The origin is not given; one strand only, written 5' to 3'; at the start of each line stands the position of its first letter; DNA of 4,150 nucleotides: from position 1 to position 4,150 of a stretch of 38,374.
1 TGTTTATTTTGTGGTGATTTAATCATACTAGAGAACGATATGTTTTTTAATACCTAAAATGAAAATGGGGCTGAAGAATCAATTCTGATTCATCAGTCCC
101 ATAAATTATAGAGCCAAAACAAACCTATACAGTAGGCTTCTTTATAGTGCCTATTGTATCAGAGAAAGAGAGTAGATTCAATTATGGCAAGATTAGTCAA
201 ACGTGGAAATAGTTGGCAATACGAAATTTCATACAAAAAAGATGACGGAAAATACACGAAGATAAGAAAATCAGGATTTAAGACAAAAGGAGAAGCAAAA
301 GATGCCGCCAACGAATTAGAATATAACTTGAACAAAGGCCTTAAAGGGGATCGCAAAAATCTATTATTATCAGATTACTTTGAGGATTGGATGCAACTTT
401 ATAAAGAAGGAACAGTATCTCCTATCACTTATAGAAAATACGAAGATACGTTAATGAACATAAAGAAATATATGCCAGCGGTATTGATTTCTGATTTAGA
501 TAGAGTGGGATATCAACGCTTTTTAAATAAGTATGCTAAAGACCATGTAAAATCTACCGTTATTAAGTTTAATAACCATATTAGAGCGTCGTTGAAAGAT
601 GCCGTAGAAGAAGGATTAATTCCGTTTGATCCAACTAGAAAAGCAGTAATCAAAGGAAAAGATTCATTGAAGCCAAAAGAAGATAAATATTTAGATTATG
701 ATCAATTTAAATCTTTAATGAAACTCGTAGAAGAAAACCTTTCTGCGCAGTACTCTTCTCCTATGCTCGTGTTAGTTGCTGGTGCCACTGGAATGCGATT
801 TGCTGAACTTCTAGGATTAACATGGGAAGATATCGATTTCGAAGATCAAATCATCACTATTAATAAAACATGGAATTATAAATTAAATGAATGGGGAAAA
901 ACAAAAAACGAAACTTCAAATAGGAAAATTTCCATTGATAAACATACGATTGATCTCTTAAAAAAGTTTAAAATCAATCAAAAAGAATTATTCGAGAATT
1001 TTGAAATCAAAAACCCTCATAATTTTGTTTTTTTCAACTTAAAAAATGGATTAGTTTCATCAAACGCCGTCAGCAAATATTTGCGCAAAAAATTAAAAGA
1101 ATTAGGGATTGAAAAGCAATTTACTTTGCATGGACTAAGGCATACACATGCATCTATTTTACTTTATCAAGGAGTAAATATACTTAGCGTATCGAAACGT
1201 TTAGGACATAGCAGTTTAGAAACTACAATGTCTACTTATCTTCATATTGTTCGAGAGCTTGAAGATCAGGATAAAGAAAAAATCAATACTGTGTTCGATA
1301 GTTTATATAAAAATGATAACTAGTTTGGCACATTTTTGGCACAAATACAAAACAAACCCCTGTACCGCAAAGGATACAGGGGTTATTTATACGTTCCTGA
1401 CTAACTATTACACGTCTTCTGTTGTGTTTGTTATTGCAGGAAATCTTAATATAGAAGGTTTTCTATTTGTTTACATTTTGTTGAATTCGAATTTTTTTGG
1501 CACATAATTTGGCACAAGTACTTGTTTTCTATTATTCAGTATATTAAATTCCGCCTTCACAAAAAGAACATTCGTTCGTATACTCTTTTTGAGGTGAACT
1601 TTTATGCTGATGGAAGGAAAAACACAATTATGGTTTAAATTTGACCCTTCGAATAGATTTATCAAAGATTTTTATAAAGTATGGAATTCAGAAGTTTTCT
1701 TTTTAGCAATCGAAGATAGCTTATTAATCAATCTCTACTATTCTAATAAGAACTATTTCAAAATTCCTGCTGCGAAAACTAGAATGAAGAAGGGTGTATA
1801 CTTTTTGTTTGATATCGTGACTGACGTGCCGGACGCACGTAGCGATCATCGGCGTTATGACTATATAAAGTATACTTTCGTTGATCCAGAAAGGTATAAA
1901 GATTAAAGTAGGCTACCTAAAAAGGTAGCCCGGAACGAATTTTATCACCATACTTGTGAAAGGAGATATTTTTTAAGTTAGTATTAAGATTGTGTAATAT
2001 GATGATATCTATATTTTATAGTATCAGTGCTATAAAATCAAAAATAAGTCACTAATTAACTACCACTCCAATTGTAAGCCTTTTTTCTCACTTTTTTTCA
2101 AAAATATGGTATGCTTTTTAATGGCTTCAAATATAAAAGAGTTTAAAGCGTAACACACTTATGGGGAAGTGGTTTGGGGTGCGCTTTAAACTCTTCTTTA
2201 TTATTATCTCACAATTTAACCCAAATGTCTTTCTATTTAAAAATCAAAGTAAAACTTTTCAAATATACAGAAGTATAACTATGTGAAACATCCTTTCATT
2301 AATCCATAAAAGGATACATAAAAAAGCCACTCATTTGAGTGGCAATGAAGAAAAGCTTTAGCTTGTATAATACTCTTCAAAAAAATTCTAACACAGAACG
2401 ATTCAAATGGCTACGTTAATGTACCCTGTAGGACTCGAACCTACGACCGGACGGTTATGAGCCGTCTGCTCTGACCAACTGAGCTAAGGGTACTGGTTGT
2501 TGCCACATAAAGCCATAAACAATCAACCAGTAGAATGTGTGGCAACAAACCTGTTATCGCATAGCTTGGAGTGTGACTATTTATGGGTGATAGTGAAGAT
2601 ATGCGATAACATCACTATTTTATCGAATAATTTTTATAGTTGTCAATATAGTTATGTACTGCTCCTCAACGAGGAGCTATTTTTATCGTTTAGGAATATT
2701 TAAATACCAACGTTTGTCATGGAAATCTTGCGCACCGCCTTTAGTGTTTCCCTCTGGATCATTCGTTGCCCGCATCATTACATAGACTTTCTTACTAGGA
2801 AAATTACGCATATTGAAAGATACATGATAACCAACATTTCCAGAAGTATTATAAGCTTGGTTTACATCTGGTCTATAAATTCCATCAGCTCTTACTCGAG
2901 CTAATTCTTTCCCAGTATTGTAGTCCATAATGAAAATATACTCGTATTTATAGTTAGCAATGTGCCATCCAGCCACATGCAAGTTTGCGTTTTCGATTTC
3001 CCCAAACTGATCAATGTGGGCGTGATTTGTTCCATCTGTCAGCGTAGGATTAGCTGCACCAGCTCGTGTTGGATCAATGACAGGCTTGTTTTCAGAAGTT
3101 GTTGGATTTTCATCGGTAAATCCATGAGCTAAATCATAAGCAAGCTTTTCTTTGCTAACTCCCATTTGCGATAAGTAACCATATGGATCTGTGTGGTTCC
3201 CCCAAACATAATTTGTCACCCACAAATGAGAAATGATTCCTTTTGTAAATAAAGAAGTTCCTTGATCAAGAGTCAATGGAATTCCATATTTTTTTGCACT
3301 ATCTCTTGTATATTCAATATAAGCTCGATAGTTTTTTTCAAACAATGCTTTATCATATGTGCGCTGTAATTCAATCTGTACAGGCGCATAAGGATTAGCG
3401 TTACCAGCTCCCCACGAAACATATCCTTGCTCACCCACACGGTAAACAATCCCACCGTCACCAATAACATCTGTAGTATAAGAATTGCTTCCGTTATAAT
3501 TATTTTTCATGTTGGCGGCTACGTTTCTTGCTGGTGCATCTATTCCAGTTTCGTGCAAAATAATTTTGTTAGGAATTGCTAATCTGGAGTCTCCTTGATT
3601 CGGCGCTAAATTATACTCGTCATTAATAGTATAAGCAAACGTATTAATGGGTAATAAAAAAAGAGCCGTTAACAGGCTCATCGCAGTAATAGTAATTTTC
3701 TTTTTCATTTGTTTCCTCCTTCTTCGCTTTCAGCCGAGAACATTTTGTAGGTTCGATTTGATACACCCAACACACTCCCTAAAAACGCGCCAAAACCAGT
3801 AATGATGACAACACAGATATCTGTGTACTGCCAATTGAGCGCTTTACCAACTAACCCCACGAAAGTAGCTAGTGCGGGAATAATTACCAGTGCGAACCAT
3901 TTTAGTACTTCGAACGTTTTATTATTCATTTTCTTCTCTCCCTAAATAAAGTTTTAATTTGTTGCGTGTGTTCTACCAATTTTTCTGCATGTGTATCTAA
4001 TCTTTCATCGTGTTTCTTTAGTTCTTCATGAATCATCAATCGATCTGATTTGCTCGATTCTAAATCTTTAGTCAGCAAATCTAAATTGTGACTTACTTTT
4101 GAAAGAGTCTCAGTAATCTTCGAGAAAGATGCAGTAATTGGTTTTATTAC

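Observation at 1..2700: Integrase, tRNA and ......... repeats at the left edge: a second integrative element or an atypical prophage junction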

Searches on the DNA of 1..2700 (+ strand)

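Call 11: search_dna_similar(query=window:1-2700:+, collection=phages, mode=near, max_rows=30)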
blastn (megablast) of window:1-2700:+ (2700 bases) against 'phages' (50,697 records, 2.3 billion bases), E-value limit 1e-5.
Records with a match: 19; places in all: 23; records where one place covers at least 80% of the query: 0.
Best place of each record, by identity: 95-99% 8; 90-95% 10; 80-90% 1.
By first word of the organism name: Listeria 11; Enterococcus 3; Bacillus 3; Acinetobacter 1; Latilactobacillus 1.
By host as written in the record: Listeria monocytogenes 10; Bacillus thuringiensis var. israelensis ATCC 35646 2; Enterococcus faecium 4995/20 1; Acinetobacter baumannii AB5075 1; Enterococcus sp. VKM B-1578 1; Enterococcus hirae BBCO_MU_1 1; Latilactobacillus curvatus TMW 1.1365 1; Bacillus thuringiensis 1; and 1 more.
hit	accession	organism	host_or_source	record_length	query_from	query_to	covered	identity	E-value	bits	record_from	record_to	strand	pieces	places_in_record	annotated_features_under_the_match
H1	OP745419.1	Enterococcus phage 4995_1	Enterococcus faecium 4995/20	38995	116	1907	59%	98.1%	0e+0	2773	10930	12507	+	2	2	tyrosine-type recombinase/integrase | DUF5960 family protein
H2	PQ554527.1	Acinetobacter phage D2SVT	Acinetobacter baumannii AB5075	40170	1567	2493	34%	95.7%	0e+0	1496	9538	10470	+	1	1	hypothetical protein | tRNA-Met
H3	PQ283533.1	Enterococcus phage vB_ElaS_B1578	Enterococcus sp. VKM B-1578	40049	1567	2493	34%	95.7%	0e+0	1496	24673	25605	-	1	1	hypothetical protein | tRNA-Met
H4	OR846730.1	Listeria phage LM 4-11-1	Listeria monocytogenes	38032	1622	2493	32%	94.7%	0e+0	1358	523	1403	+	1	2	record has no annotation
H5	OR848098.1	Listeria phage LM 4-14-1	Listeria monocytogenes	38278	1622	2493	32%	94.7%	0e+0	1358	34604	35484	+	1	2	record has no annotation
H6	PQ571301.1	Enterococcus phage EH-TP1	Enterococcus hirae BBCO_MU_1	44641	1567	2365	30%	95.8%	0e+0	1290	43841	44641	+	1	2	none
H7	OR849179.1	Listeria phage LM 4-14-1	Listeria monocytogenes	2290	1847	2213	14%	83.6%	3e-43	363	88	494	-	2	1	record has no annotation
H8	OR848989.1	Listeria phage LM 4-14-1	Listeria monocytogenes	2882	1126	1402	10%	96.4%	5e-125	455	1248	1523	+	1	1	record has no annotation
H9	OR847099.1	Listeria phage LM 4-11-1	Listeria monocytogenes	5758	1293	1402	4%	96.4%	9e-43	182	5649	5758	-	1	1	record has no annotation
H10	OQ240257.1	Latilactobacillus phage TMW 1.1365 P3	Latilactobacillus curvatus TMW 1.1365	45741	2415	2491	3%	94.9%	2e-24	121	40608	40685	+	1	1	none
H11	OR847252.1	Listeria phage LM 4-11-1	Listeria monocytogenes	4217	2418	2493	3%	94.7%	7e-24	119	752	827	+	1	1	record has no annotation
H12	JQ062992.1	Bacillus phage phIS3501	Bacillus thuringiensis var. israelensis ...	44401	2418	2491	3%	90.5%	1e-17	99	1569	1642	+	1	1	tRNA-Met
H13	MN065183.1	Bacillus phage vB_BthS-HD29phi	Bacillus thuringiensis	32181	2418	2491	3%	90.5%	1e-17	99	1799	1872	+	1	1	none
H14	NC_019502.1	Bacillus phage phIS3501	Bacillus thuringiensis var. israelensis ...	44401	2418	2491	3%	90.5%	1e-17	99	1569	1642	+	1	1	tRNA-Met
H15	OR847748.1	Listeria phage LM 4-11-1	Listeria monocytogenes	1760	2150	2213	2%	98.4%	3e-22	113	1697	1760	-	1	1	record has no annotation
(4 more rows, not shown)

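Call 18: get_annotated_region(hit=H1, flank=4000)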
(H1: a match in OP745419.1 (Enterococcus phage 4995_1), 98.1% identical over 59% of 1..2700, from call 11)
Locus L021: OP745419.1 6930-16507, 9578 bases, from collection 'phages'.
description: UNVERIFIED_ORG: Enterococcus phage 4995_1, complete genome.
organism: Enterococcus phage 4995_1 (NCBI taxid 3043581)
taxonomy: Viruses; Duplodnaviria; Heunggongvirae; Uroviricota; Caudoviricetes
host: Enterococcus faecium 4995/20; source: hematoma from Homo sapiens; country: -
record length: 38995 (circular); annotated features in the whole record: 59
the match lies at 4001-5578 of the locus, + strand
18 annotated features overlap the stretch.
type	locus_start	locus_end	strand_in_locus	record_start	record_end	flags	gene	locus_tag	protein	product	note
CDS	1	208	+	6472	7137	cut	-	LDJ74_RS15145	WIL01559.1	hypothetical protein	Derived by automated computational analysis using gene prediction method: Protein Homology.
CDS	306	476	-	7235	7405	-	-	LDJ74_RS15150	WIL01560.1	hypothetical protein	Derived by automated computational analysis using gene prediction method: Protein Homology.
CDS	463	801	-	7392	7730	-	-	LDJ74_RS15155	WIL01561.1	DUF771 domain-containing protein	Derived by automated computational analysis using gene prediction method: Protein Homology.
CDS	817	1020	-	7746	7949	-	-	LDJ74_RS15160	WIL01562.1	helix-turn-helix domain-containing protein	Derived by automated computational analysis using gene prediction method: Protein Homology.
CDS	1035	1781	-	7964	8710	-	-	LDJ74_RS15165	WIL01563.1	antirepressor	Derived by automated computational analysis using gene prediction method: Protein Homology.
CDS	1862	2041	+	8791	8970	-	-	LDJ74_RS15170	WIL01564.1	hypothetical protein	Derived by automated computational analysis using gene prediction method: Protein Homology.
CDS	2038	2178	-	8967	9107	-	-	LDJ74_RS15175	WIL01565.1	hypothetical protein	Derived by automated computational analysis using gene prediction method: Protein Homology.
CDS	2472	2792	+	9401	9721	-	-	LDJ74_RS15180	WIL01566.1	helix-turn-helix domain-containing protein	Derived by automated computational analysis using gene prediction method: Protein Homology.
CDS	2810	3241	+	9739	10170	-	-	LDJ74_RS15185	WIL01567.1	ImmA/IrrE family metallo-endopeptidase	Derived by automated computational analysis using gene prediction method: Protein Homology.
CDS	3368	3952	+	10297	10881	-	-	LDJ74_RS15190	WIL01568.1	DUF4352 domain-containing protein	Derived by automated computational analysis using gene prediction method: Protein Homology.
CDS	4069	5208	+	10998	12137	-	-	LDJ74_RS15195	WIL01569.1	tyrosine-type recombinase/integrase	Derived by automated computational analysis using gene prediction method: Protein Homology; GO_function: GO:0003677 - ...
CDS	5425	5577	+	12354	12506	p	-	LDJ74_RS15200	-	DUF5960 family protein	incomplete; partial in the middle of a contig; missing N-terminus; Derived by automated computational analysis using ...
CDS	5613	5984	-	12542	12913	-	-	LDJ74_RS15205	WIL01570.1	hypothetical protein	Derived by automated computational analysis using gene prediction method: Protein Homology.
CDS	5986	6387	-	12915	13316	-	-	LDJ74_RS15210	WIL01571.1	hypothetical protein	Derived by automated computational analysis using gene prediction method: Protein Homology.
CDS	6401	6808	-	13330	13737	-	-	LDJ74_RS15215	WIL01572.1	hypothetical protein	Derived by automated computational analysis using gene prediction method: Protein Homology.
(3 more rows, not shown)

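Call 19: get_annotated_region(hit=H3, flank=4000)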
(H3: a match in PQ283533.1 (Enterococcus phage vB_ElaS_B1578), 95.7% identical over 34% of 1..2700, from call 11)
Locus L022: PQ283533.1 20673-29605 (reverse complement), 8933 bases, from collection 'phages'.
description: Enterococcus phage vB_ElaS_B1578, complete genome.
organism: Enterococcus phage vB_ElaS_B1578 (NCBI taxid 3348173)
taxonomy: Viruses
host: Enterococcus sp. VKM B-1578; source: -; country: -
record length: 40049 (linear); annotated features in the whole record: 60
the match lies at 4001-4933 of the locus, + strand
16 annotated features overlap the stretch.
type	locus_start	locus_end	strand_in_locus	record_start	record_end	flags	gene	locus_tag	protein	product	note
CDS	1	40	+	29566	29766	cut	-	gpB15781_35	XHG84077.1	hypothetical protein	-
CDS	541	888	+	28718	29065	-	-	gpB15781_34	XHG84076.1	repressor protein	-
CDS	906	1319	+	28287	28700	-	-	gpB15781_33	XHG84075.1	ImmA/IrrE family metallopeptidase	-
CDS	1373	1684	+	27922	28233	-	-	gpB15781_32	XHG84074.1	hypothetical protein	-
CDS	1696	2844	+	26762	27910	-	-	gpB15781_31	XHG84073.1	site-specific integrase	-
CDS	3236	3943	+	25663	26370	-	-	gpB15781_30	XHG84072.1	PH domain-containing protein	-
CDS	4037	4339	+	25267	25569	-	-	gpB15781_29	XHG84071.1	hypothetical protein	-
tRNA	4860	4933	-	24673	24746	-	-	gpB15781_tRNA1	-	tRNA-Met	-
CDS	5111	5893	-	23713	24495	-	-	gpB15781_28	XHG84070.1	hypothetical protein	-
CDS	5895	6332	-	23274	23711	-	-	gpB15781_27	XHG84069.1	SecB-like chaperone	-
CDS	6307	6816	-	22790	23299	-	-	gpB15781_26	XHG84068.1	hypothetical protein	-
CDS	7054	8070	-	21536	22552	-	-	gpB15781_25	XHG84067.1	N-acetylmuramoyl-L-alanine amidase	-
CDS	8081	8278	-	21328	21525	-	-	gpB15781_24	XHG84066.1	holin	-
CDS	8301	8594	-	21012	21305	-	-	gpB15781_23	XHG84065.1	putative tail needle protein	-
CDS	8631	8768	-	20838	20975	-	-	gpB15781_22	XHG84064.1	XkdX family protein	-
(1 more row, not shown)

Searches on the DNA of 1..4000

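Call 22: search_rna_families(source=window, start=1, end=4000, threshold=evalue, max_evalue=1)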
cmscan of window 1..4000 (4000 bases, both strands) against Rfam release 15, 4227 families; matches with E-value up to 1: 5.
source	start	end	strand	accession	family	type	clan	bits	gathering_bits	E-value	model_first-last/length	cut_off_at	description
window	2420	2493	-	RF00005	tRNA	Gene; tRNA;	CL00001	71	29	1.1e-14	1-71/71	no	tRNA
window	2419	2493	+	RF04354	Plastid-ycf2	Cis-reg;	-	30.9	65.7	0.0013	1-75/75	no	Plastid-ycf2 5UTR RNA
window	2126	2206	+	RF03796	mir-5984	Gene; miRNA;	-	27.2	95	0.026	1-74/74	no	mir-5984 microRNA precursor family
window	2126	2206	-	RF03796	mir-5984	Gene; miRNA;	-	25.7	95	0.066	1-74/74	no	mir-5984 microRNA precursor family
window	815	867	-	RF00321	snoZ247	Gene; snRNA; snoRNA; CD-box;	-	20.8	38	0.98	1-139/139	no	Small nucleolar RNA Z247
